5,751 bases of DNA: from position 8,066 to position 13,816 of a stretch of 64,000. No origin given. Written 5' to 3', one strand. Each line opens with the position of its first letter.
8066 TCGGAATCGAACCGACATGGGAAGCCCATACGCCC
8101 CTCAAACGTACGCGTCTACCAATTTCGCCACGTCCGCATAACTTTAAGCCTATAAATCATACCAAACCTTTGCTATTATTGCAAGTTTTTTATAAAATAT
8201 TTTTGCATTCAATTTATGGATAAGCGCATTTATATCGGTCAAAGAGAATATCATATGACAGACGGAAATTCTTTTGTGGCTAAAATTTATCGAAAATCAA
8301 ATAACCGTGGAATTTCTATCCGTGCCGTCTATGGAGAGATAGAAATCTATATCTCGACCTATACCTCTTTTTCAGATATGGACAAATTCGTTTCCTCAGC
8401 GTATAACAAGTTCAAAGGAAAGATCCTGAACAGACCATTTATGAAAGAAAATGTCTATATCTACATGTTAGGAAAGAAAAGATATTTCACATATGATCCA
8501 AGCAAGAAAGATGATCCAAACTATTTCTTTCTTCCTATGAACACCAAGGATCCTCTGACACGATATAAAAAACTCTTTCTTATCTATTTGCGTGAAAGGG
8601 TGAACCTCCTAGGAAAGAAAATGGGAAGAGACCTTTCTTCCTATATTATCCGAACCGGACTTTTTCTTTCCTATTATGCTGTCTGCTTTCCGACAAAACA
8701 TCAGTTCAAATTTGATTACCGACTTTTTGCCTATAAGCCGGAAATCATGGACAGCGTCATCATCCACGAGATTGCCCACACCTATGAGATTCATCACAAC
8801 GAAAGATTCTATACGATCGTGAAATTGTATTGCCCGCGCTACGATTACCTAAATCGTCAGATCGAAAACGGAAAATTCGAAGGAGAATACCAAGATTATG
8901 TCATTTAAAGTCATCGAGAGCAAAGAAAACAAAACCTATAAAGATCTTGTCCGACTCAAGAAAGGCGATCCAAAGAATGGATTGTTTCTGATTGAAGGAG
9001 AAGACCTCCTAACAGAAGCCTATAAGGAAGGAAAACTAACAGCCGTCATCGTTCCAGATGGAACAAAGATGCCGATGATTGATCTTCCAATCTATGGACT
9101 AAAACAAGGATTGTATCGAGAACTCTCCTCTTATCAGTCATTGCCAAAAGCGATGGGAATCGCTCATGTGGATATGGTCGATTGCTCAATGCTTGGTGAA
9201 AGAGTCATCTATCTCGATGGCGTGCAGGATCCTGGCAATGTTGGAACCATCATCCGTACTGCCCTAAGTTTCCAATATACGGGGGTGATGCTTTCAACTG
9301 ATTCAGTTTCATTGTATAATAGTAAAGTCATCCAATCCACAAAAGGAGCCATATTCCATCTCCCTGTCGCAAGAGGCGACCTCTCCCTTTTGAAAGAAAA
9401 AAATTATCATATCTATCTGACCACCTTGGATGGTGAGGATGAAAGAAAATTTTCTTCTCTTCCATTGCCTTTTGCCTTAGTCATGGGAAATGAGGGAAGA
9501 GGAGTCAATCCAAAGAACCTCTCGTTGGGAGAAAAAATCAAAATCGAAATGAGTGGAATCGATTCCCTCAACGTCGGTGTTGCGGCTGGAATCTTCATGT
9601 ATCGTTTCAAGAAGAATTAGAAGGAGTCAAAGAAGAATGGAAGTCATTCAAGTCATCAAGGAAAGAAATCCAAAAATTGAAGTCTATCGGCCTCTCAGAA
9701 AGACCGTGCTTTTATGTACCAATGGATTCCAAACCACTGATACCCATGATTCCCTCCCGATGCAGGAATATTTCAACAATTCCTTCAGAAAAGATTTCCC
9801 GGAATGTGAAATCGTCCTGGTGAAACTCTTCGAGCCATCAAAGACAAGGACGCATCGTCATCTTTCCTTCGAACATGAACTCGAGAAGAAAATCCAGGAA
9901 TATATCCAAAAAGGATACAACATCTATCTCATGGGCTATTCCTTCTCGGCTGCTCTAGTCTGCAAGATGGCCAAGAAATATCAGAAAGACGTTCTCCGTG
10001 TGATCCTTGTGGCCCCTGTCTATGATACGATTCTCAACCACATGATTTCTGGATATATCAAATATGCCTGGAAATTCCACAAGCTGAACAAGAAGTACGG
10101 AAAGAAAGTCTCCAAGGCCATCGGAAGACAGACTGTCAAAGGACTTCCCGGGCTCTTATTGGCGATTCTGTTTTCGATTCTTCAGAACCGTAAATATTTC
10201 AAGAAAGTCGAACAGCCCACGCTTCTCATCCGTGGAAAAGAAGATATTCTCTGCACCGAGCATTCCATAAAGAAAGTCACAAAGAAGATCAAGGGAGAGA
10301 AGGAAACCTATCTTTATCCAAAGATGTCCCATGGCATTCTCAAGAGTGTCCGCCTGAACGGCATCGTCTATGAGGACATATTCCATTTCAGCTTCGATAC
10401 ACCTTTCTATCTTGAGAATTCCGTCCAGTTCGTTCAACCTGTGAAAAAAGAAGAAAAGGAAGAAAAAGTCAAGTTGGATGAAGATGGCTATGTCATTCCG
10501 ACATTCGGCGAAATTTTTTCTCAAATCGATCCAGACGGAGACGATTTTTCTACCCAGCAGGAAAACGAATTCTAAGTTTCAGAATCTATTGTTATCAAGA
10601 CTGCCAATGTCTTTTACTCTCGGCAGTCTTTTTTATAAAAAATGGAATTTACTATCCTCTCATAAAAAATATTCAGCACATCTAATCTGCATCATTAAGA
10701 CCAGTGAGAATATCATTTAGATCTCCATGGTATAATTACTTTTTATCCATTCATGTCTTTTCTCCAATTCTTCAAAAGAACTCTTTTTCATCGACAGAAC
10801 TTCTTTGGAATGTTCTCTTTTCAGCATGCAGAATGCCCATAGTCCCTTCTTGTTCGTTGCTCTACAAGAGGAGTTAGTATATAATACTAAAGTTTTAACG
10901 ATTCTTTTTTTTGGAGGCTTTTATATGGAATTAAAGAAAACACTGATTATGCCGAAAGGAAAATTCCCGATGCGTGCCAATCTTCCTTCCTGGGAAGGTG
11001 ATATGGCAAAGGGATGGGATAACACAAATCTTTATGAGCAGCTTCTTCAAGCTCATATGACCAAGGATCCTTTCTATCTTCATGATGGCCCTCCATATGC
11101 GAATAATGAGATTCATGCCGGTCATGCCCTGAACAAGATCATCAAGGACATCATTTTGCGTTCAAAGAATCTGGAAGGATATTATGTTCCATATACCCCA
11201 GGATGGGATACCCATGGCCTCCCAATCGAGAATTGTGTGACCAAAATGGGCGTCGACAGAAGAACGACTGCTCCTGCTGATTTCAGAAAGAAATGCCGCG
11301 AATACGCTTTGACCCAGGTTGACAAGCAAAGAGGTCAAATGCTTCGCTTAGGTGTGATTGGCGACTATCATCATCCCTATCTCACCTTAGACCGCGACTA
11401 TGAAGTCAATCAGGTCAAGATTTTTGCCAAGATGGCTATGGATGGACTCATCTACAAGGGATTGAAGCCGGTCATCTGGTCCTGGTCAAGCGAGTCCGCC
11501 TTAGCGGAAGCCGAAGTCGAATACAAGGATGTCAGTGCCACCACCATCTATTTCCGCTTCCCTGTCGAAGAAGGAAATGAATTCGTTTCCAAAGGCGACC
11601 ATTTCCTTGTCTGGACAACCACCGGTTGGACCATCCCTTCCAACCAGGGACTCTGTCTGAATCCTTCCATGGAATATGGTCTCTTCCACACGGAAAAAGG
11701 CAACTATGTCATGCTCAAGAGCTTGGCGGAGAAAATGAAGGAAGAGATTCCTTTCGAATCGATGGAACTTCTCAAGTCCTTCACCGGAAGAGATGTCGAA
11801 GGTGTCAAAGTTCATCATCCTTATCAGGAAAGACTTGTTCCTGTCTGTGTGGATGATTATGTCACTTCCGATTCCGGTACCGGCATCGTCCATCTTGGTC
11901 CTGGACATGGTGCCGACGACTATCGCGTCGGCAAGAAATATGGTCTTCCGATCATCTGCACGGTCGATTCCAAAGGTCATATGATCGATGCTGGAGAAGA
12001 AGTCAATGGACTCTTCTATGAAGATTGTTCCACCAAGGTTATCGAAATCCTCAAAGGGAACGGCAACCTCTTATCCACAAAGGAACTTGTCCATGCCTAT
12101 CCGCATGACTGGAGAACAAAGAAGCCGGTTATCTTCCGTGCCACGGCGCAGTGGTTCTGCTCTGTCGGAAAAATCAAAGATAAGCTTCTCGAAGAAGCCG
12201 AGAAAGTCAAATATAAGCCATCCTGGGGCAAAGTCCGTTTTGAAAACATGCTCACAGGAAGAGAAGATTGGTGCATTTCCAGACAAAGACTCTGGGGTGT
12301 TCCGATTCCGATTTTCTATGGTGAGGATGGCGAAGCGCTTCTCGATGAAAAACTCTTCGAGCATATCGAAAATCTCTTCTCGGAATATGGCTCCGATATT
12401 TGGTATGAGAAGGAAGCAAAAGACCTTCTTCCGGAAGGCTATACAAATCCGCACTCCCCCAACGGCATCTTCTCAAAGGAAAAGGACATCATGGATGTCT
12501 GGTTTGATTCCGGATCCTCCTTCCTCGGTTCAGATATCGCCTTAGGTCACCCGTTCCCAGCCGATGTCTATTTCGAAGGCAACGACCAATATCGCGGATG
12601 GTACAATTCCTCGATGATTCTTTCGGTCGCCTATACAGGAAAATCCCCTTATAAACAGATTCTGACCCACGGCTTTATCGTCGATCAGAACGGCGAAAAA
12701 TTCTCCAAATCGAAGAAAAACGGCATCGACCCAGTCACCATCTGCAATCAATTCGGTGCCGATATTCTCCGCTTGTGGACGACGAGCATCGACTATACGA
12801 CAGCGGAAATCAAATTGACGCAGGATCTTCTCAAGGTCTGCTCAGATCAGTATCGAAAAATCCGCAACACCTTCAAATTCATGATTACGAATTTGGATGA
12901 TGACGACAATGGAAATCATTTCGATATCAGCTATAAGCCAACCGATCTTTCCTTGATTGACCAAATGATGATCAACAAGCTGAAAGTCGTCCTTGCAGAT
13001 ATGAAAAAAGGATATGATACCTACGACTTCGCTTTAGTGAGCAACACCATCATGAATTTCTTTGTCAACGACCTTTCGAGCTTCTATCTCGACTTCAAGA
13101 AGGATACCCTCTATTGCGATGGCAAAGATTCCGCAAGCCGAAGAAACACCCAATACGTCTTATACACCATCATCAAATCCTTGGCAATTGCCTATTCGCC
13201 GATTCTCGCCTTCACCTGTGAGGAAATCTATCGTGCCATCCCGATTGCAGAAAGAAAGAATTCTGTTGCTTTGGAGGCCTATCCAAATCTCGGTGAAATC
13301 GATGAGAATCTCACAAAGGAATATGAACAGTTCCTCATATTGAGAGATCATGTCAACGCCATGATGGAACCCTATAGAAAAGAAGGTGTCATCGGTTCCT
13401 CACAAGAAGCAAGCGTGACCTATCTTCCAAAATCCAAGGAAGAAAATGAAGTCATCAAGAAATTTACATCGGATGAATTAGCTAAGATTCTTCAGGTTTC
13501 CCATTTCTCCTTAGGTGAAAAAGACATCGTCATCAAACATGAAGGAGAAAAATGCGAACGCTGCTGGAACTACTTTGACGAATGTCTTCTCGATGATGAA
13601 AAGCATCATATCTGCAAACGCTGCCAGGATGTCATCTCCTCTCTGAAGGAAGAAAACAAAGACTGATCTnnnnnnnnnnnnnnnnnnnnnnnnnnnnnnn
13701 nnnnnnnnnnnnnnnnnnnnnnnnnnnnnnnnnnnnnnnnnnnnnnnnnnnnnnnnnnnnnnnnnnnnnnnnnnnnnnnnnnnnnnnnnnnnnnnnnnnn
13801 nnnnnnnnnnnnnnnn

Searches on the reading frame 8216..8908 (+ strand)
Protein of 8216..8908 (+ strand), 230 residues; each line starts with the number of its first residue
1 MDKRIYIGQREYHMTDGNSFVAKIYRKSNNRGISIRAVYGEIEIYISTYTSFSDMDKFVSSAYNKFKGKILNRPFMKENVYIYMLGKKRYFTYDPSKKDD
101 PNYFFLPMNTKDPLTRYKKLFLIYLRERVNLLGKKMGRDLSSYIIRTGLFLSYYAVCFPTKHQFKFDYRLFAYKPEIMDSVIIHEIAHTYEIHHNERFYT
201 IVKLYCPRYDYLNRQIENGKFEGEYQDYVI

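Call 38: search_protein_families(library=pfam, proteins=[window:8216-8908:+], max_evalue=0.00001)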
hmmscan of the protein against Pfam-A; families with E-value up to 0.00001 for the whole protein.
window:8216-8908:+ (230 aa): 1 family
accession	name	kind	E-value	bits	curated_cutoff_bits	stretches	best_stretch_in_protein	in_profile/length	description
PF01863.23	YgjP-like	-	1.5e-16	61.5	26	1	117-216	108-204/207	YgjP-like, metallopeptidase domain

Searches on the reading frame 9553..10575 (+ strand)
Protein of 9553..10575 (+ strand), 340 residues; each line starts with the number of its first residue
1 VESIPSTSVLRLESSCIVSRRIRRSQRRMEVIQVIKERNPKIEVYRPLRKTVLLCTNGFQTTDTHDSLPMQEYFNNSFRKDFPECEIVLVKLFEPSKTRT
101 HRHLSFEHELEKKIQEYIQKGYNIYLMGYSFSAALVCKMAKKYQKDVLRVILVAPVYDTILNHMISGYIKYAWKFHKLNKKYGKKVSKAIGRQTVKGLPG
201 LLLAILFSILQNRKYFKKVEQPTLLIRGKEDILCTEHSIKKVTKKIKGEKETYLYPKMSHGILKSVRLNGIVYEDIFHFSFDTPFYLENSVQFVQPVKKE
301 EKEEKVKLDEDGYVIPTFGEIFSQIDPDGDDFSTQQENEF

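Call 38: search_protein_families(library=pfam, proteins=[window:9553-10575:+], max_evalue=0.00001)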
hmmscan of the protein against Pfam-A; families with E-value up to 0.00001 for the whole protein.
window:9553-10575:+ (340 aa): 2 families
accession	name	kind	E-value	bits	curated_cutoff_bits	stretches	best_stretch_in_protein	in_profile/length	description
PF12146.15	Hydrolase_4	-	9.5e-10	38.6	27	1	119-263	73-235/239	Serine aminopeptidase, S33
PF00561.26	Abhydrolase_1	-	3.3e-06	27.4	25.8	0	123-164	70-107/245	alpha/beta hydrolase fold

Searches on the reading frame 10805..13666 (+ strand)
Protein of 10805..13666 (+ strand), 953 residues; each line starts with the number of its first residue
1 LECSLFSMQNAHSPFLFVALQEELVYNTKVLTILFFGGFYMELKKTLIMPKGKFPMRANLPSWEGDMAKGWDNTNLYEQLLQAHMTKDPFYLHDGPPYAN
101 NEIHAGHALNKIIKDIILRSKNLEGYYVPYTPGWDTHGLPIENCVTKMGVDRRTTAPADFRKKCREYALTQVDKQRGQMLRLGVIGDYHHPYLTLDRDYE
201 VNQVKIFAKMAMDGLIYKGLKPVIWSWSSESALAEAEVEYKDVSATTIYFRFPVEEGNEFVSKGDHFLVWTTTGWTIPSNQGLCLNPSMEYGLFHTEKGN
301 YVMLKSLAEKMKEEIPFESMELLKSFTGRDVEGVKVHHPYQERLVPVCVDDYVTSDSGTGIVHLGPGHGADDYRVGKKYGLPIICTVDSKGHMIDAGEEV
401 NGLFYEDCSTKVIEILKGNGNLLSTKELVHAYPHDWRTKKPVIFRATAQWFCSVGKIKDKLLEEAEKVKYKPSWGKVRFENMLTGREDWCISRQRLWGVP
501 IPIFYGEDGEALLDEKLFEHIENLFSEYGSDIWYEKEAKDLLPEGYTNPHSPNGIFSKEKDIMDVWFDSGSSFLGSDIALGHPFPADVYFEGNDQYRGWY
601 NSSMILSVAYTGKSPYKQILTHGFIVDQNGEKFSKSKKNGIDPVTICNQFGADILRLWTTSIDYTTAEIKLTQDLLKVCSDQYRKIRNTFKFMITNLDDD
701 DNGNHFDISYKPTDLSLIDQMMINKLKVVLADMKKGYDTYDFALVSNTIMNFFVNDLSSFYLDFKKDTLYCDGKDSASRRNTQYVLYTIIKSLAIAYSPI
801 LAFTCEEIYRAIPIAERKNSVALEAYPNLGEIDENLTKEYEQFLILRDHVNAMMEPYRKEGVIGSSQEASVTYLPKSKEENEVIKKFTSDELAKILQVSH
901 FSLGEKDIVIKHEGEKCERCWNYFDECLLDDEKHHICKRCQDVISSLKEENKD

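Call 38: search_protein_families(library=pfam, proteins=[window:10805-13666:+], max_evalue=0.00001)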
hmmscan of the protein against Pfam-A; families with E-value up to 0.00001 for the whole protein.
window:10805-13666:+ (953 aa): 5 families
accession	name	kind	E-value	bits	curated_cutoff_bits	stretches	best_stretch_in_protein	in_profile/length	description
PF00133.28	tRNA-synt_1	-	1.3e-131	439.7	22.7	1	67-667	2-410/414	tRNA synthetases class I (I, L, M and V)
PF08264.19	Anticodon_1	-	4.1e-29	101.8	25.1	1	719-872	1-147/148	Anticodon-binding domain of tRNA ligase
PF09334.17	tRNA-synt_1g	-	2.7e-22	79.5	20.1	1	97-239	8-136/391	tRNA synthetases class I (M)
PF13603.12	tRNA-synt_1_2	-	4.2e-09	36.6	25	1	293-393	47-146/185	Leucyl-tRNA synthetase, editing domain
PF06827.20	zf-FPG_IleRS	-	5e-07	29.9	21.3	1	914-943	1-30/30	Zinc finger found in FPG and IleRS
